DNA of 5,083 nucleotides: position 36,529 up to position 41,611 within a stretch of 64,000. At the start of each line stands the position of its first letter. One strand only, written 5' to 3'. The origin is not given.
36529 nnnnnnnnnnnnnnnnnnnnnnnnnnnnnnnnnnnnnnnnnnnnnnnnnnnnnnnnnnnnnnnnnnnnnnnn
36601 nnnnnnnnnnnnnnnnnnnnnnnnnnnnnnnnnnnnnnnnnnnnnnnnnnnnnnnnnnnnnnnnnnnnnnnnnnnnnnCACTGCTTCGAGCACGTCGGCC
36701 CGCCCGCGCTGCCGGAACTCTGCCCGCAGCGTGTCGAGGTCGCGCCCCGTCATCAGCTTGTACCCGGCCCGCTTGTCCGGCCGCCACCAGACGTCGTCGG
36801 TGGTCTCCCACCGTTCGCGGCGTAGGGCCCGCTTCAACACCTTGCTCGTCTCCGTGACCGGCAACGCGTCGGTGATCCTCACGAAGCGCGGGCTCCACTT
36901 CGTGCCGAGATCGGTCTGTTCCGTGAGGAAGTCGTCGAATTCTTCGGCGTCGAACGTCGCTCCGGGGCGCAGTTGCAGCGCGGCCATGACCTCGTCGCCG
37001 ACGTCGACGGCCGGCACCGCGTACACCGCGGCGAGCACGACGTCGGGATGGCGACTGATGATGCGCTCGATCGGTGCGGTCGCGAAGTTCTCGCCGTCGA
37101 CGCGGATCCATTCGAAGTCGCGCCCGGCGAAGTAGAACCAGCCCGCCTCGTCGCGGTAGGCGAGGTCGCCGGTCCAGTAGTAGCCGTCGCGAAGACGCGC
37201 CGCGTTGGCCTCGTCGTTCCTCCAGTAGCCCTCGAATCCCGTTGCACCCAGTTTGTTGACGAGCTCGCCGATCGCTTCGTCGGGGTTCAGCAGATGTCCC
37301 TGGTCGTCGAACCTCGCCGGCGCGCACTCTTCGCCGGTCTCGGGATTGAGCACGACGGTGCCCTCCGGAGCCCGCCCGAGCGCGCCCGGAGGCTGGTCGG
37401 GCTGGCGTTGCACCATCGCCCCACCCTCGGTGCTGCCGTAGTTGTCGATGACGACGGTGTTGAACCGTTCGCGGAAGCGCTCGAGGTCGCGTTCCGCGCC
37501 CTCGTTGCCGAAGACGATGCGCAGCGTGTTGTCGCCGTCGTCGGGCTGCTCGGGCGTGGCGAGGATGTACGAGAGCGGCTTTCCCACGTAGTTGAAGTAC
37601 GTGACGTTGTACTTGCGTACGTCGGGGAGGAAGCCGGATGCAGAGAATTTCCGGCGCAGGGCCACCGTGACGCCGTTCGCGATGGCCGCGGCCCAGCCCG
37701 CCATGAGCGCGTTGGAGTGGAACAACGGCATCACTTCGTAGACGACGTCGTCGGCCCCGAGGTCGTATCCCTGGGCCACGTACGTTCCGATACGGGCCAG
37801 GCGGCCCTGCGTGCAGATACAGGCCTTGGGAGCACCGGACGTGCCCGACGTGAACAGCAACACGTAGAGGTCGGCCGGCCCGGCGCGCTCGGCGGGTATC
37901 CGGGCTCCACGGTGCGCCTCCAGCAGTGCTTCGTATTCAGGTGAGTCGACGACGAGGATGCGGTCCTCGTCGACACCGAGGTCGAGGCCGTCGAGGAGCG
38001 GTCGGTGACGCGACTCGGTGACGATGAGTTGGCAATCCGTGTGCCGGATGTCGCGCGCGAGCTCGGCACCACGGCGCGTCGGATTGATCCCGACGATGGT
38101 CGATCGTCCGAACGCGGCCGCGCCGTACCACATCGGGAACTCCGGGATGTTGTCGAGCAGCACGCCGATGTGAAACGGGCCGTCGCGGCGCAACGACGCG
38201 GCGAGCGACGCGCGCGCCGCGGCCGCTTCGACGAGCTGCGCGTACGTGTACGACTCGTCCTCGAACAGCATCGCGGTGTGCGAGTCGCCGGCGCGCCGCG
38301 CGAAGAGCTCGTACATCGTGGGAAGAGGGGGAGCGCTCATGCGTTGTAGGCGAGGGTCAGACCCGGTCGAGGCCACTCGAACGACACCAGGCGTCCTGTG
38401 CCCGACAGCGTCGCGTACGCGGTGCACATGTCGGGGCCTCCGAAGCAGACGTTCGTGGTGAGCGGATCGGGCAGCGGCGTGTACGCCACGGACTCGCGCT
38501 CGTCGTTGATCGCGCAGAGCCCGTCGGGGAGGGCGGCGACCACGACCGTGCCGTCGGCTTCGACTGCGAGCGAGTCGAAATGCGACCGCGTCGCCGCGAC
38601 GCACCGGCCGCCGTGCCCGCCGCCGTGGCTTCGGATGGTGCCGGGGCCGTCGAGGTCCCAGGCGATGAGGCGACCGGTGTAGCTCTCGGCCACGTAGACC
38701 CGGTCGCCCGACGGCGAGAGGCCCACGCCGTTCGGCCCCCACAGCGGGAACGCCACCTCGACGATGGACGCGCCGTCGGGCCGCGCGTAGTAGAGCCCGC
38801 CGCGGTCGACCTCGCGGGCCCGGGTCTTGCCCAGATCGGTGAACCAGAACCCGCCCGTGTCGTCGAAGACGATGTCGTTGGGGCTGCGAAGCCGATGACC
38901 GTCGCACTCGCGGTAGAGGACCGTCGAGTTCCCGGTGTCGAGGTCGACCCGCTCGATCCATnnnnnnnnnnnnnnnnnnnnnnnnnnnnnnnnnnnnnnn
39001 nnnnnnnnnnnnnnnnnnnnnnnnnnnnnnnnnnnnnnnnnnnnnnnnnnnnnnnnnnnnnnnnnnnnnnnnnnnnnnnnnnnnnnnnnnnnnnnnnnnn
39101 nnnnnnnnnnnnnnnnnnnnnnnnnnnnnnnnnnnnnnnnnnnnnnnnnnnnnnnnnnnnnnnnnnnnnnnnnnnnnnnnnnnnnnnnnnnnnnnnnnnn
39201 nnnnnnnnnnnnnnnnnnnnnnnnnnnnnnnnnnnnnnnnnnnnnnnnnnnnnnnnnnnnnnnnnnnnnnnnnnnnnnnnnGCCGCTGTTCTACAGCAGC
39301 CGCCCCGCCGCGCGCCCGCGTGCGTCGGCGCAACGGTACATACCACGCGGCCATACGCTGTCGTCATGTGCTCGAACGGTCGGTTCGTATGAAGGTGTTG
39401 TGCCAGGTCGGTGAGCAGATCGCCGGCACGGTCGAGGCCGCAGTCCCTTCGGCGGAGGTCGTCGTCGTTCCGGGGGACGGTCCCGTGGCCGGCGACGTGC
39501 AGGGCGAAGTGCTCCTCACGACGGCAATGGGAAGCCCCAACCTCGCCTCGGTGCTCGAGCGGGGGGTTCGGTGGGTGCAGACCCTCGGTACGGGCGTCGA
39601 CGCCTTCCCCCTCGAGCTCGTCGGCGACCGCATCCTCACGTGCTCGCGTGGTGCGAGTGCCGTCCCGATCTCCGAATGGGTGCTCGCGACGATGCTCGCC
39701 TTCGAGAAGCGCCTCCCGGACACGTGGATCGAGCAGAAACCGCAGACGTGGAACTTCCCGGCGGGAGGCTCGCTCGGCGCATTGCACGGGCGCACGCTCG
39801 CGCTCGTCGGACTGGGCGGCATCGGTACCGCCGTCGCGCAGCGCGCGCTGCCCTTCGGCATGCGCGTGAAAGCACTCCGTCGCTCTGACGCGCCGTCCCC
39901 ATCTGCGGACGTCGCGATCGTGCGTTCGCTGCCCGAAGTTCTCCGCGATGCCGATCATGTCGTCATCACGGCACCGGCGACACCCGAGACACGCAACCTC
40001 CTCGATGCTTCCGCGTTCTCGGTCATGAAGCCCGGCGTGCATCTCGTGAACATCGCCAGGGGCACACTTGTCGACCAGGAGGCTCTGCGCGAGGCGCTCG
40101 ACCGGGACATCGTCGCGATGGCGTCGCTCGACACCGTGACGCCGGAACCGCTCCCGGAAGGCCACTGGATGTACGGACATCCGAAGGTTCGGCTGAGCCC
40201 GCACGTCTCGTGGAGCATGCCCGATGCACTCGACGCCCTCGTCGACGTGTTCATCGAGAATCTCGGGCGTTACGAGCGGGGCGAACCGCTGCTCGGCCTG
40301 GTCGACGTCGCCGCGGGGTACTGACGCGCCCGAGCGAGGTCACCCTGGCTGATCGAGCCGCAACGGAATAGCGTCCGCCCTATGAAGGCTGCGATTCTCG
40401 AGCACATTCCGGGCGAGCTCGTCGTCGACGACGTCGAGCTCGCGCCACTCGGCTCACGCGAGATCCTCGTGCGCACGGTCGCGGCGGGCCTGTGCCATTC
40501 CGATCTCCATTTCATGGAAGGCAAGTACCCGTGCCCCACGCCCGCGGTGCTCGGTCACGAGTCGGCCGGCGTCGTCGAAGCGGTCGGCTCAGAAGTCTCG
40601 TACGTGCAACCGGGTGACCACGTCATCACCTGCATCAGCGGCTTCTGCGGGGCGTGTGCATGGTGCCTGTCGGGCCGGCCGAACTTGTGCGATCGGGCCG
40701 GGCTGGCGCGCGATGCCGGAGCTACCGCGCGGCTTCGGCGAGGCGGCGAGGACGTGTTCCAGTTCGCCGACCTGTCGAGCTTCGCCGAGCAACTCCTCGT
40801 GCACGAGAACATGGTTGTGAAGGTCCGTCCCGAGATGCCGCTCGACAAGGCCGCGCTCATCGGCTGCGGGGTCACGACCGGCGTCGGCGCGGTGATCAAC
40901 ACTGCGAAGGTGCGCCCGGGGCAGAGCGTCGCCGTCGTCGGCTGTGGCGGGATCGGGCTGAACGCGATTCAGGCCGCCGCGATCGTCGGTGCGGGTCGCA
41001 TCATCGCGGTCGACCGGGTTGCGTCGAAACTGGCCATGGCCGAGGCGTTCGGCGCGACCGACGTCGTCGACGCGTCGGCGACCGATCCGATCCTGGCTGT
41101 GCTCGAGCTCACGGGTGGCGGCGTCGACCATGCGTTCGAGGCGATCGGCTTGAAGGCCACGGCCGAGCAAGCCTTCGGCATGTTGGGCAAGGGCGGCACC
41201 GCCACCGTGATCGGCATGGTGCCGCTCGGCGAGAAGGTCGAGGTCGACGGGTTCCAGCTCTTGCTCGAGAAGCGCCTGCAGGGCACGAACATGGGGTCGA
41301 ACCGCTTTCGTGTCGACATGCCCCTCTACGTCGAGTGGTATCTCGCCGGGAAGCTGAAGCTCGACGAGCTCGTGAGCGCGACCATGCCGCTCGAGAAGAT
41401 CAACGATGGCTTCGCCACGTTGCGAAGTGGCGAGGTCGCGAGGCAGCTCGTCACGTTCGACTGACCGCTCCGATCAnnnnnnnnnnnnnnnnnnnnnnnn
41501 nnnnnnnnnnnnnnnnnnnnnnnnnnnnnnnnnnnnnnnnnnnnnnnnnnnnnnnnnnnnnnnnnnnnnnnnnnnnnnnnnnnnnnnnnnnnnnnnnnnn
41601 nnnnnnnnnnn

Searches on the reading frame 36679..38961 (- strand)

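Call 35: search_protein_families(library=pfam, proteins=[window:36679-38961:-], max_evalue=0.00001)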
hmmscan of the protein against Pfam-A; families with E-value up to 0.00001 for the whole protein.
window:36679-38961:- (761 aa): 2 families
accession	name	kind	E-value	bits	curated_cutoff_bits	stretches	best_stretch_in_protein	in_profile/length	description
PF00501.34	AMP-binding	-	6.3e-43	147.5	29.9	1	222-580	6-384/384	AMP-binding enzyme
PF13193.12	AMP-binding_C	-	4.5e-08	34.3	24.5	1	631-707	2-76/76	AMP-binding enzyme C-terminal domain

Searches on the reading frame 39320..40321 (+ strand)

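Call 35: search_protein_families(library=pfam, proteins=[window:39320-40321:+], max_evalue=0.00001)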
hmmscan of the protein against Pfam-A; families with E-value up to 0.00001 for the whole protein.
window:39320-40321:+ (334 aa): 1 family
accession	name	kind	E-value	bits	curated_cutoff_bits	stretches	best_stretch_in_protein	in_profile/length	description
PF02826.25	2-Hacid_dh_C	-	8.9e-46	155.9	25.1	1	122-297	1-178/178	D-isomer specific 2-hydroxyacid dehydrogenase, NAD binding domain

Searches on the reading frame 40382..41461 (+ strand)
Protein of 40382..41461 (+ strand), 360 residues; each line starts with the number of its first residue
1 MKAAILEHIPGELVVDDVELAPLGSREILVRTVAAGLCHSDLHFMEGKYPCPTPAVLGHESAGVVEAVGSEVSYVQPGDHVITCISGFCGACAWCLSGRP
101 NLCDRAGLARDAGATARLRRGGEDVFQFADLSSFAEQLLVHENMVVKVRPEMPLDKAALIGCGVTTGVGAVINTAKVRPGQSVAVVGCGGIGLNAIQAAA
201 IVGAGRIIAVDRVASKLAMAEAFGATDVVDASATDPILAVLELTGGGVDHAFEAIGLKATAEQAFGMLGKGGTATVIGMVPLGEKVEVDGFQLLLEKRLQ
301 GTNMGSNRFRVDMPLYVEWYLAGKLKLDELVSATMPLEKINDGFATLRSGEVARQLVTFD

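Call 36: search_protein_families(library=pfam, proteins=[window:40382-41461:+], max_evalue=0.00001)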
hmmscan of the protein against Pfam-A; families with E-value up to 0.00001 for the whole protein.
window:40382-41461:+ (360 aa): 3 families
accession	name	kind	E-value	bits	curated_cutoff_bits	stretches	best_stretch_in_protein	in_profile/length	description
PF00107.32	ADH_zinc_N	-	9.8e-28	97.1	31.8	1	190-315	1-126/129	Zinc-binding dehydrogenase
PF08240.17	ADH_N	-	6e-25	87.9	23.5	1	25-148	2-102/104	Alcohol dehydrogenase GroES-like domain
PF13602.12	ADH_zinc_N_2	-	1.3e-06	29.8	27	1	223-351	1-127/134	Zinc-binding dehydrogenase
